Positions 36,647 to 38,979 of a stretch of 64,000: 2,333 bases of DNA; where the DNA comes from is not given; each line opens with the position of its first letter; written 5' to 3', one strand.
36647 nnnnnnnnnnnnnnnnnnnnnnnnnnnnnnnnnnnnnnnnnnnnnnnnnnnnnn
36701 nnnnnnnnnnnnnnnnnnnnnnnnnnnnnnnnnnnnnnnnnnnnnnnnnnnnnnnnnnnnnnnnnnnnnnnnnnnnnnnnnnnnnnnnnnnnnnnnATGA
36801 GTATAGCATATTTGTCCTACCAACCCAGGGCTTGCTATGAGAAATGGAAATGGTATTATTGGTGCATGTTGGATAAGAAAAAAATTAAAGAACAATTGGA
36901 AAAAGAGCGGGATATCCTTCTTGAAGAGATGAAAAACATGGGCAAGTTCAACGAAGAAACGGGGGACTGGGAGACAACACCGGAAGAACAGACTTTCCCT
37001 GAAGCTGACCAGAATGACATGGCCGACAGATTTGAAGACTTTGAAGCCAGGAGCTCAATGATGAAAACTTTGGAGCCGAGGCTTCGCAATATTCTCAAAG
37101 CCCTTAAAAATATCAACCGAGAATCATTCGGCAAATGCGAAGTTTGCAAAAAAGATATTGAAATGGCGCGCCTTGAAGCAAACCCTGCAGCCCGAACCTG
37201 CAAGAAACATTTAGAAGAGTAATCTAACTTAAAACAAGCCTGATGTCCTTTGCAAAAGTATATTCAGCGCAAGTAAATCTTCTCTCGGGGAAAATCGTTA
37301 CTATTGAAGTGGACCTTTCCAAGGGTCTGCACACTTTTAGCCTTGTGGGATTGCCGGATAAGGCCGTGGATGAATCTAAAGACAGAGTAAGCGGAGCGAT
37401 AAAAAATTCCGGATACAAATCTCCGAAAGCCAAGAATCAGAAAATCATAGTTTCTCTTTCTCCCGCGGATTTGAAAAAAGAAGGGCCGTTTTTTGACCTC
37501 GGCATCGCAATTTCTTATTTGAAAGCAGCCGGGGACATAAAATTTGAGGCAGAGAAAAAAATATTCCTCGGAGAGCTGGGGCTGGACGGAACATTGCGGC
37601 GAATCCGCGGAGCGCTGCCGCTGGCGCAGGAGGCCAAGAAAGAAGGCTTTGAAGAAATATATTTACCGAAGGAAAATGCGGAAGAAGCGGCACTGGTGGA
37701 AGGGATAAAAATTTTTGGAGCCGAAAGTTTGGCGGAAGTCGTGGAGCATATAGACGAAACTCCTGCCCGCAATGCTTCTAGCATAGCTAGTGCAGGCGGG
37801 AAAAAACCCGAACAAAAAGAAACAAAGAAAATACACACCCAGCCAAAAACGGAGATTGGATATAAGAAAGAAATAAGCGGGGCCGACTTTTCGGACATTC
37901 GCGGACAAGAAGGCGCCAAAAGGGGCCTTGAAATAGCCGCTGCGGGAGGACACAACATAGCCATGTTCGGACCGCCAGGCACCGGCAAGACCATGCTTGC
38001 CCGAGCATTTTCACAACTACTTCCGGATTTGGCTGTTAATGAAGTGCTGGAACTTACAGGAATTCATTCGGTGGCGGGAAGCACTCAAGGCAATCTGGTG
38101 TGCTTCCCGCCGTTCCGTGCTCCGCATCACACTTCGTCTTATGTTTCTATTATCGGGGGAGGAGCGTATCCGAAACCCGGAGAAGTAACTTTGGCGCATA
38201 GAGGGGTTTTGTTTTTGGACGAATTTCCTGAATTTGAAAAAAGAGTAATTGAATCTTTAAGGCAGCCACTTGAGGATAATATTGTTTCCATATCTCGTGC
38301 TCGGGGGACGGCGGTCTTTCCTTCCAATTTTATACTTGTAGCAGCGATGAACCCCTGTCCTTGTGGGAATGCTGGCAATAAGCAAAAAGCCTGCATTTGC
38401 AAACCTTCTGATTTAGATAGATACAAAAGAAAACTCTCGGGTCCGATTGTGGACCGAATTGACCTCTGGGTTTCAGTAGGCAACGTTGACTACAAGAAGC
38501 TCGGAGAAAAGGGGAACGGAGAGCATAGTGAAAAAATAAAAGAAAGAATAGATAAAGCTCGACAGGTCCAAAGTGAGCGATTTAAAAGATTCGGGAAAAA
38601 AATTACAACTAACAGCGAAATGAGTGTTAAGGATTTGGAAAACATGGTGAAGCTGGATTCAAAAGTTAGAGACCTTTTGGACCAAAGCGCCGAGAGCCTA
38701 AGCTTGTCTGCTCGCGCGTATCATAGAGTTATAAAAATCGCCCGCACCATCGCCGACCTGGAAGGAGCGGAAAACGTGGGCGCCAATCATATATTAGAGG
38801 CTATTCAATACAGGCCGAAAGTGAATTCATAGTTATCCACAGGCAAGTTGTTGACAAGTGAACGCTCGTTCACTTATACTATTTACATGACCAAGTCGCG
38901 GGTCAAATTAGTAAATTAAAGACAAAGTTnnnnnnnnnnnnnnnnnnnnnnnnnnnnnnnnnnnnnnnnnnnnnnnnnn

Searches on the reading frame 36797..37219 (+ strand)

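Call 38: search_protein_families(library=pfam, proteins=[window:36797-37219:+], max_evalue=0.00001)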
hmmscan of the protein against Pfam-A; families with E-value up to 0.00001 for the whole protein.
window:36797-37219:+ (141 aa): 1 family
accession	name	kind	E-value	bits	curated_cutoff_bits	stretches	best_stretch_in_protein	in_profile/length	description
PF01258.23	zf-dskA_traR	-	4.9e-07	30.1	24.9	1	110-136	2-28/36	Prokaryotic dksA/traR C4-type zinc finger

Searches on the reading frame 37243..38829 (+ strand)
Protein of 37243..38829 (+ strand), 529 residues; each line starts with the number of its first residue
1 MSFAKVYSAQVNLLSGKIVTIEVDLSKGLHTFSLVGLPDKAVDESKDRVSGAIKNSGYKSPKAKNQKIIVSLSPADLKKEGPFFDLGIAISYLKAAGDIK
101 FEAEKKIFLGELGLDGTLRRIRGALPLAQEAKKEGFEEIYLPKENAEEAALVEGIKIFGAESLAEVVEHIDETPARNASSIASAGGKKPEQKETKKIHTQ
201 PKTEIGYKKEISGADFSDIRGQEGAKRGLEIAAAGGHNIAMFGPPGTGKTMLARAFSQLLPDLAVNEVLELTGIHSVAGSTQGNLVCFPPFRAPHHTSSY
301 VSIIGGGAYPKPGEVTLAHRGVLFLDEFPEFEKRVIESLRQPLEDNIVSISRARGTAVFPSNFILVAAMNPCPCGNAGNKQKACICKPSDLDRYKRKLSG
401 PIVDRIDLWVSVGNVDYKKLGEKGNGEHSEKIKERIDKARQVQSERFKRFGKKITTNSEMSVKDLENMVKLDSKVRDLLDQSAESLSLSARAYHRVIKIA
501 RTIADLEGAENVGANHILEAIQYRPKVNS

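Call 5: search_protein_families(library=pfam, proteins=[window:37243-38829:+], max_evalue=1)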
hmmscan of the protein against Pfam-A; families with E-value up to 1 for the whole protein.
window:37243-38829:+ (529 aa): 22 families
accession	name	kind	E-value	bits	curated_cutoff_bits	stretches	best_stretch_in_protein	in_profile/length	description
PF01078.27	Mg_chelatase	-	4e-88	294.6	20.3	1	215-419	1-206/207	Magnesium chelatase, subunit ChlI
PF13541.12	ChlI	-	1.7e-40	138.1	27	1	21-145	1-121/121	Subunit ChlI of Mg-chelatase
PF13335.12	Mg_chelatase_C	-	6.3e-31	107.3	26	1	426-524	1-94/94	Magnesium chelatase, subunit ChlI C-terminal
PF07728.20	AAA_5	-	5.1e-11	43.2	22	2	319-379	66-129/139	AAA domain (dynein-related subfamily)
PF00493.29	MCM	-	1.1e-07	31.7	23.3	1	233-372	54-174/224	MCM P-loop domain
PF00004.35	AAA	-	5.6e-05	24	21.2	1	240-260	2-22/131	ATPase family associated with various cellular activities (AAA)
PF05362.19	Lon_C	-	9.9e-05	22.4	21.1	1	15-168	39-200/205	Lon protease (S16) C-terminal proteolytic domain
PF00158.32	Sigma54_activat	-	0.00034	20.8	20.2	1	310-369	84-141/168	Sigma-54 interaction domain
PF05496.18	RuvB_N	-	0.00081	19.6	27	0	238-258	35-55/159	Holliday junction DNA helicase RuvB P-loop domain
PF13401.12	AAA_22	-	0.0025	18.6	27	1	238-261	7-30/130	AAA domain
PF00005.33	ABC_tran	-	0.0053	17.8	25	1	234-261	9-36/137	ABC transporter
PF01695.23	IstB_IS21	-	0.013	15.5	24.1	1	237-258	93-114/238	IstB-like ATP binding protein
PF20030.5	bpMoxR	-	0.016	14.7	27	1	229-260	24-55/205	MoxR domain in the MoxR-vWA-beta-propeller ternary systems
PF13521.12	AAA_28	-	0.03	15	27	1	239-259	2-22/164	AAA domain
PF13191.12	AAA_16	-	0.068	14.1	32.6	1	235-260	22-48/167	AAA ATPase domain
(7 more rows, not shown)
